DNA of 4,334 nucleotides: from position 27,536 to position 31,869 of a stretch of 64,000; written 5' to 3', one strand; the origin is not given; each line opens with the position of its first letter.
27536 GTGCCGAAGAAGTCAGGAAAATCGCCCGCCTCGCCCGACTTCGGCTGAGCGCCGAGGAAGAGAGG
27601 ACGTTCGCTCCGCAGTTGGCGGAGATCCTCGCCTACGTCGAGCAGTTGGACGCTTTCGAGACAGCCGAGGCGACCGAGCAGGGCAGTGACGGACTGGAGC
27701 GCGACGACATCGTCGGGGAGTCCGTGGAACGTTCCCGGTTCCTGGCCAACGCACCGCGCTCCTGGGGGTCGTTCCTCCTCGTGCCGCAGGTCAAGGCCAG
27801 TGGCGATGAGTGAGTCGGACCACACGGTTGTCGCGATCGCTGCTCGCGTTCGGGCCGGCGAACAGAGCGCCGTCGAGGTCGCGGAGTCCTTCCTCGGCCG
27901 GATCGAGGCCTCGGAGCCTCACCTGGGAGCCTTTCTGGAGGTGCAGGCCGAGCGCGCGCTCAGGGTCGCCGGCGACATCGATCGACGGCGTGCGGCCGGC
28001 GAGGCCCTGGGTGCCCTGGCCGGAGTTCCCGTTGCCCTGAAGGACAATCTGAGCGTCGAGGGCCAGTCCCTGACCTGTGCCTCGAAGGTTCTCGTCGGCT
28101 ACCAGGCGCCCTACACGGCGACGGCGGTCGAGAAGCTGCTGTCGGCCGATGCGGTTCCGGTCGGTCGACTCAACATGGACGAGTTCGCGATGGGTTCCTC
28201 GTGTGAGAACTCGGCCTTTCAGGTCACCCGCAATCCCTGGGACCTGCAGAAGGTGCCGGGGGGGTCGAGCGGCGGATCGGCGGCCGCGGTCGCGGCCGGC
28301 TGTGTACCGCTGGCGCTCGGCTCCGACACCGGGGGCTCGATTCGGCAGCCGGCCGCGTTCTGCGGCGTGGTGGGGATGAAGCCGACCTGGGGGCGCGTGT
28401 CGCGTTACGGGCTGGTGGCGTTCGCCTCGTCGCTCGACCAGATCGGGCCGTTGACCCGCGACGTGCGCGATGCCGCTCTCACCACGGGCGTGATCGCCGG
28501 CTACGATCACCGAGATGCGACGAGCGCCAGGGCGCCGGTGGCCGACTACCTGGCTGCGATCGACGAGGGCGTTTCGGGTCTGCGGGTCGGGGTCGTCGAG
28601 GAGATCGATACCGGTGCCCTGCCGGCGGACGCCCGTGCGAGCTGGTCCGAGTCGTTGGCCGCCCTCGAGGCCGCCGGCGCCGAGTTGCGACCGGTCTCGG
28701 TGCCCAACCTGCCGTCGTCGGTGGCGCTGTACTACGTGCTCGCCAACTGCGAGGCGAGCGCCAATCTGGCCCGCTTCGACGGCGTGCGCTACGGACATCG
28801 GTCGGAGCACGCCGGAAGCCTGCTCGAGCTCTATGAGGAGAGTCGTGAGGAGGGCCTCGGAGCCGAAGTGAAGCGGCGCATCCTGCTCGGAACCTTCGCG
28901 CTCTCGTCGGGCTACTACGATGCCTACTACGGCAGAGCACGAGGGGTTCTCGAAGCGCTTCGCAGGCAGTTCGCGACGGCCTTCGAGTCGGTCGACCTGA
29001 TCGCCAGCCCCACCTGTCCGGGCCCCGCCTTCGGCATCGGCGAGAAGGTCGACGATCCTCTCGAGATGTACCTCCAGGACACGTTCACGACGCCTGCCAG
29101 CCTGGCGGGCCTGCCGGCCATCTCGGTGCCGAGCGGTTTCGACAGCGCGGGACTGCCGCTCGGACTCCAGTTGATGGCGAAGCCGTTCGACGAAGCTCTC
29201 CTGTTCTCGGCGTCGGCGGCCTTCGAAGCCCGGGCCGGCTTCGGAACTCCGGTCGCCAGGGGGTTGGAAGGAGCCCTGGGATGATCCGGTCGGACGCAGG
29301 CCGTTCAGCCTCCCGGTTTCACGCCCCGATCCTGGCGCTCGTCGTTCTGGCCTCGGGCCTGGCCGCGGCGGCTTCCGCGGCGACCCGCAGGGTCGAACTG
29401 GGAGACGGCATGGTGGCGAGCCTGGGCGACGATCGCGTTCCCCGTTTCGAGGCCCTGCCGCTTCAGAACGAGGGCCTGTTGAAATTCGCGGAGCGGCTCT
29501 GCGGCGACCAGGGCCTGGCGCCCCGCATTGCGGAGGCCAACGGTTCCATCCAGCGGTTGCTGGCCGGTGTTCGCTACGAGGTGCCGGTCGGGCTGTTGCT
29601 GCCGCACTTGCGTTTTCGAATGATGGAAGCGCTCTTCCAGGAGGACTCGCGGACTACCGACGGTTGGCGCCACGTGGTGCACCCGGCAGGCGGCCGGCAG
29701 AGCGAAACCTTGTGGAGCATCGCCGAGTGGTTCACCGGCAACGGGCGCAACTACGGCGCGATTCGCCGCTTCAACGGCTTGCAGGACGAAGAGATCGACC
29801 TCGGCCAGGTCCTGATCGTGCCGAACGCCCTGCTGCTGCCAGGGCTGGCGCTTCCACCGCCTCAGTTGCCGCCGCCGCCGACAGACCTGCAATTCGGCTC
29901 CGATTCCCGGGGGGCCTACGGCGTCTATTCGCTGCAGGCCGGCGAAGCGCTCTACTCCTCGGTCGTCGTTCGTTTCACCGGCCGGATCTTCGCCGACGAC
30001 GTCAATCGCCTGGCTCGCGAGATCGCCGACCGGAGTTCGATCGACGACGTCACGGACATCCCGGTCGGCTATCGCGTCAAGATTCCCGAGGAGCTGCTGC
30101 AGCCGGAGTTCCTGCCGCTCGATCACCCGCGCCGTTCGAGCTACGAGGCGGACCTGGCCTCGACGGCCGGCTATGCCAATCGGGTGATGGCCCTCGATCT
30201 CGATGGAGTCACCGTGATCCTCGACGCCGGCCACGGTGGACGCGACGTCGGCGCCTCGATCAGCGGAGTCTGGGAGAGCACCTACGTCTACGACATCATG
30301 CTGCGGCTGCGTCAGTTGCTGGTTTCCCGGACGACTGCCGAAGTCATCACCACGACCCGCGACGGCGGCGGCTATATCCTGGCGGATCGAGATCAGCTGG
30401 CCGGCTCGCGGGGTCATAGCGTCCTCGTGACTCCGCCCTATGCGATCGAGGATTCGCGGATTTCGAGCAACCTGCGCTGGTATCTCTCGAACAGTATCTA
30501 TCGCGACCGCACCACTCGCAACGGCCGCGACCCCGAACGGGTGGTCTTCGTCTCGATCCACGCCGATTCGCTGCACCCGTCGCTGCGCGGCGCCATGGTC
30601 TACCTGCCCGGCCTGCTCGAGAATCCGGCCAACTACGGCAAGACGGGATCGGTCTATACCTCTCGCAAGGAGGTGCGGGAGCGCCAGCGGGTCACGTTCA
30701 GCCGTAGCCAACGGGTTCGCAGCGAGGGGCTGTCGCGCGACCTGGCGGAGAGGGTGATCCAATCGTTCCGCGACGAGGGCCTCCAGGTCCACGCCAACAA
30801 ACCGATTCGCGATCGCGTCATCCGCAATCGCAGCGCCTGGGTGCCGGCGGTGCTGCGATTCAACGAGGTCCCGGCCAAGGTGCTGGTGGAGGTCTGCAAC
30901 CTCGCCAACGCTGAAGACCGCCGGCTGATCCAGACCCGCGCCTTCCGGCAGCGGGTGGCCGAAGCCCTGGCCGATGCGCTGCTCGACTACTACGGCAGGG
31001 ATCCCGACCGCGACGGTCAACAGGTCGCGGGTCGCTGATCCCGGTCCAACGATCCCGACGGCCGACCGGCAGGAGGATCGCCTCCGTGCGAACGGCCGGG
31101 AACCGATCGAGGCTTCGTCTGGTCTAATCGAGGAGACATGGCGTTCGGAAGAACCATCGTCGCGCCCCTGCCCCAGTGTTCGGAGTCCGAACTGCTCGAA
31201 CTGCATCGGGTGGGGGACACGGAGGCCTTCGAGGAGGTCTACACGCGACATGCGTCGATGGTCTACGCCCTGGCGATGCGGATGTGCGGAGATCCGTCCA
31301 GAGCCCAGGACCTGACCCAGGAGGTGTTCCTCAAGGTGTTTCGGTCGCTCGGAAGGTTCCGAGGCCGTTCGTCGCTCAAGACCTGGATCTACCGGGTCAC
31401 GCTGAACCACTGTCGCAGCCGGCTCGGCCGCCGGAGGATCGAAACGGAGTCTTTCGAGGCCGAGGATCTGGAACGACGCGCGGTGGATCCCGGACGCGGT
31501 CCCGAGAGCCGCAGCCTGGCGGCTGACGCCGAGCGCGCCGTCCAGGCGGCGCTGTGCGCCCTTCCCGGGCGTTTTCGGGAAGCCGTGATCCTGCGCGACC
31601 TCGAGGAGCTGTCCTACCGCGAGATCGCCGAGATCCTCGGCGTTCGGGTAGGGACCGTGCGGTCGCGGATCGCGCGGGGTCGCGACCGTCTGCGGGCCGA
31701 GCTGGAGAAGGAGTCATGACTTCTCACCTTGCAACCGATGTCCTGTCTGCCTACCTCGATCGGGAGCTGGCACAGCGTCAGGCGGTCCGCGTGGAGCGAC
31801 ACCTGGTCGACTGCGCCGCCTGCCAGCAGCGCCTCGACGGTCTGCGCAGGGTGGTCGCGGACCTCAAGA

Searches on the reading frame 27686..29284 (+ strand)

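Call 13: search_protein_families(library=pfam, proteins=[window:27686-29284:+])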
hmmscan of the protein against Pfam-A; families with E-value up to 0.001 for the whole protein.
window:27686-29284:+ (532 aa): 1 family
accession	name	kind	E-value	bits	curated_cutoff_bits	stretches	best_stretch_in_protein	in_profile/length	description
PF01425.27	Amidase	-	1.6e-151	505.8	27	1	64-506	1-444/445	Amidase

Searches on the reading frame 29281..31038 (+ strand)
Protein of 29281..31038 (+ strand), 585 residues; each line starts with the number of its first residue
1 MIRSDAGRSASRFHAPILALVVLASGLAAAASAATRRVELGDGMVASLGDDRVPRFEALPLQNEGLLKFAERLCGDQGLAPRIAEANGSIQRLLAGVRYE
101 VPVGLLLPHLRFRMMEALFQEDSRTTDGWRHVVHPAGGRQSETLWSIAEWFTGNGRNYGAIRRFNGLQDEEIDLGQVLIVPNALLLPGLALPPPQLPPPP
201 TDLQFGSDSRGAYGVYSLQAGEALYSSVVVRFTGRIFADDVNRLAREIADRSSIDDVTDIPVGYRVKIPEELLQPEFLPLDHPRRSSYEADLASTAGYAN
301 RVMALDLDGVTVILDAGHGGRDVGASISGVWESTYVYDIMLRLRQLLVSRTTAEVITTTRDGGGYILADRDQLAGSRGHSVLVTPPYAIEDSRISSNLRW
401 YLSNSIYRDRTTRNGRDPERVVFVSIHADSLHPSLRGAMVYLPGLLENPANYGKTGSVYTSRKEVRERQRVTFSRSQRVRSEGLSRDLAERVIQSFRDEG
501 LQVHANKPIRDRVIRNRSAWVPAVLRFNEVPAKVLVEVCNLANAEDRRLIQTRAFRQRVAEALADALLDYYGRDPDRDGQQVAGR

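Call 44: search_protein_families(library=pfam, proteins=[window:29281-31038:+])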
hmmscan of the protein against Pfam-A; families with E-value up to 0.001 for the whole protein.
window:29281-31038:+ (585 aa): 2 families
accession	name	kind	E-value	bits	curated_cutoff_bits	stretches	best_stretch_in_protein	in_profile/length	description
PF01520.23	Amidase_3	-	2.8e-22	80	27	2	416-567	64-172/174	N-acetylmuramoyl-L-alanine amidase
PF01476.26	LysM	-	1.4e-05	25.3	20.9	1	141-181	6-43/43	LysM domain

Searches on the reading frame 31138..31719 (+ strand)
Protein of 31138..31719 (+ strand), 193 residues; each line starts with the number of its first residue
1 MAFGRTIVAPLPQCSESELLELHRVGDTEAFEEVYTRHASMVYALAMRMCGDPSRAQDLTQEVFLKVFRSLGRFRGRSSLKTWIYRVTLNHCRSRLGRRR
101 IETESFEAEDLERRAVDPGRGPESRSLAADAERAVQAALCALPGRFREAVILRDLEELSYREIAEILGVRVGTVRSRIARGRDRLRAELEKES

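Call 43: search_protein_families(library=pfam, proteins=[window:31138-31719:+])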
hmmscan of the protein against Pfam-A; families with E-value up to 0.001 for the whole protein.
window:31138-31719:+ (193 aa): 5 families
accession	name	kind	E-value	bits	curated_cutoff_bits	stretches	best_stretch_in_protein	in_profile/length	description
PF04542.20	Sigma70_r2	-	7e-19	67.8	24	1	35-100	2-69/71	Sigma-70 region 2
PF08281.18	Sigma70_r4_2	-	9e-18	64.1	25.7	1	133-185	2-54/54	Sigma-70, region 4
PF04545.22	Sigma70_r4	-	6.6e-12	45.2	24.1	1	138-187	1-50/50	Sigma-70, region 4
PF07638.17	Sigma70_ECF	-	3e-05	24.5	21.1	1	17-190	5-184/185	ECF sigma factor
PF12728.13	HTH_17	-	0.00077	20.1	27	0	161-182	5-26/51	Helix-turn-helix domain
